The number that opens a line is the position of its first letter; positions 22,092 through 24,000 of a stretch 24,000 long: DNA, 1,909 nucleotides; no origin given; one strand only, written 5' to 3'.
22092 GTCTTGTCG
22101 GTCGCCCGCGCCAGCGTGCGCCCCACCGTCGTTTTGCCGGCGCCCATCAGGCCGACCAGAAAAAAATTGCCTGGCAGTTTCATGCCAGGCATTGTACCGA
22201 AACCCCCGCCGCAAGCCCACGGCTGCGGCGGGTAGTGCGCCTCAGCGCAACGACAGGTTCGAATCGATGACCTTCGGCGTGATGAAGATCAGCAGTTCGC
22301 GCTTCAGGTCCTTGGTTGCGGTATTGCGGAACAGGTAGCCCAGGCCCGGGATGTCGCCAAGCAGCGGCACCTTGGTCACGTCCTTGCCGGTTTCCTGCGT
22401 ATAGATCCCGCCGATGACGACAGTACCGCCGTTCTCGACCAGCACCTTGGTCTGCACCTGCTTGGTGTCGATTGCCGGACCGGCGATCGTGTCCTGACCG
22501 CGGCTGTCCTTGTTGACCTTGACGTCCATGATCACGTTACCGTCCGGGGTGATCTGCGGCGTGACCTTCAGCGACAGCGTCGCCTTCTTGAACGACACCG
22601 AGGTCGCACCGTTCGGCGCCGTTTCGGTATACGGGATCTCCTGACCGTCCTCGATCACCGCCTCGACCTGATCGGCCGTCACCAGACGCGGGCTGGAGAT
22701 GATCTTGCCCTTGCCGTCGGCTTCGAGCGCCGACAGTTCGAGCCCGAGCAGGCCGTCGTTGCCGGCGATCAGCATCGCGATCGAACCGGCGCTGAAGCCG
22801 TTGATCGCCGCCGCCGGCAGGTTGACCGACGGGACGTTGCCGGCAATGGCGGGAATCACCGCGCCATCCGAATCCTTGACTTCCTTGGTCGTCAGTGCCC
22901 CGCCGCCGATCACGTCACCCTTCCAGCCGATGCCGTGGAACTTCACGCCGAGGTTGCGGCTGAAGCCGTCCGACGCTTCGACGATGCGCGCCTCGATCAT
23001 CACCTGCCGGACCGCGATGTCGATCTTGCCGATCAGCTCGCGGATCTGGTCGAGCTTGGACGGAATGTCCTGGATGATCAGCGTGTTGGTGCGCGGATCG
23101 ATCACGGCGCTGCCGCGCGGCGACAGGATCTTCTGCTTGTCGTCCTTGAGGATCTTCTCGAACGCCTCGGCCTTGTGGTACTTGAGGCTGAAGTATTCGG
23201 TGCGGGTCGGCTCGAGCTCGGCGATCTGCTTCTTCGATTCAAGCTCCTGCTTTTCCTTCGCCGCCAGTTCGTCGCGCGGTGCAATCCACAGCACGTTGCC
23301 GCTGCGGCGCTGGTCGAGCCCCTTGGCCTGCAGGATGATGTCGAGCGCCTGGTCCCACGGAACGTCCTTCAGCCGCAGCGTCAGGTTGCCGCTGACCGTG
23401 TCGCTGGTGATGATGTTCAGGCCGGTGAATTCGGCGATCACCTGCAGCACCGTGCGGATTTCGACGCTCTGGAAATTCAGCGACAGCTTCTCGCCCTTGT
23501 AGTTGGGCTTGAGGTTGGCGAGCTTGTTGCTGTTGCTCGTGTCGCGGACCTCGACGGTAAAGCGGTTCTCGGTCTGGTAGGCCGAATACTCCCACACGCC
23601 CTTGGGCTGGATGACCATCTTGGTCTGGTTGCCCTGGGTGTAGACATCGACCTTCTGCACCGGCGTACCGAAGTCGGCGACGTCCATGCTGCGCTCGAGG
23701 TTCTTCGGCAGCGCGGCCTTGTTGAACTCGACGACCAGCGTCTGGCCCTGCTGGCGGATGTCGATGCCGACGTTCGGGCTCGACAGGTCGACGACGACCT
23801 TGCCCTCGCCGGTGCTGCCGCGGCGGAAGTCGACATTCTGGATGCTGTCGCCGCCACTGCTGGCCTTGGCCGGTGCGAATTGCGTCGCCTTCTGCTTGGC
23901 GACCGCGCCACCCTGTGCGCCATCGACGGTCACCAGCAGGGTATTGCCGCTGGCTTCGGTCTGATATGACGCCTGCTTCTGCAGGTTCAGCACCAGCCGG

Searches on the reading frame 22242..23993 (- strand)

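Call 72: search_protein_families(library=pfam, proteins=[window:22242-23993:-], max_evalue=0.00001)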
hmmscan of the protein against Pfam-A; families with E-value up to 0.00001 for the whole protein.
window:22242-23993:- (583 aa): 5 families
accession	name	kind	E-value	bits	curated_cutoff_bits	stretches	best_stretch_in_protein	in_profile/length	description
PF00263.26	Secretin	-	3.2e-51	173.7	27.5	1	422-577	1-169/169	Bacterial type II and III secretion system protein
PF11741.13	AMIN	-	2.1e-24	86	20.5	1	53-146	1-91/101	AMIN domain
PF03958.22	Secretin_N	-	1.2e-13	51.4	28.2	1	265-330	1-69/69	Bacterial type II/III secretion system short domain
PF07660.19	STN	-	1.8e-09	37.7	28.4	1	193-239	2-51/52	Secretin and TonB N terminus short domain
PF21305.2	type_II_gspD_N0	-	1.2e-06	28.7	27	1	172-221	1-51/71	GspD-like, N0 domain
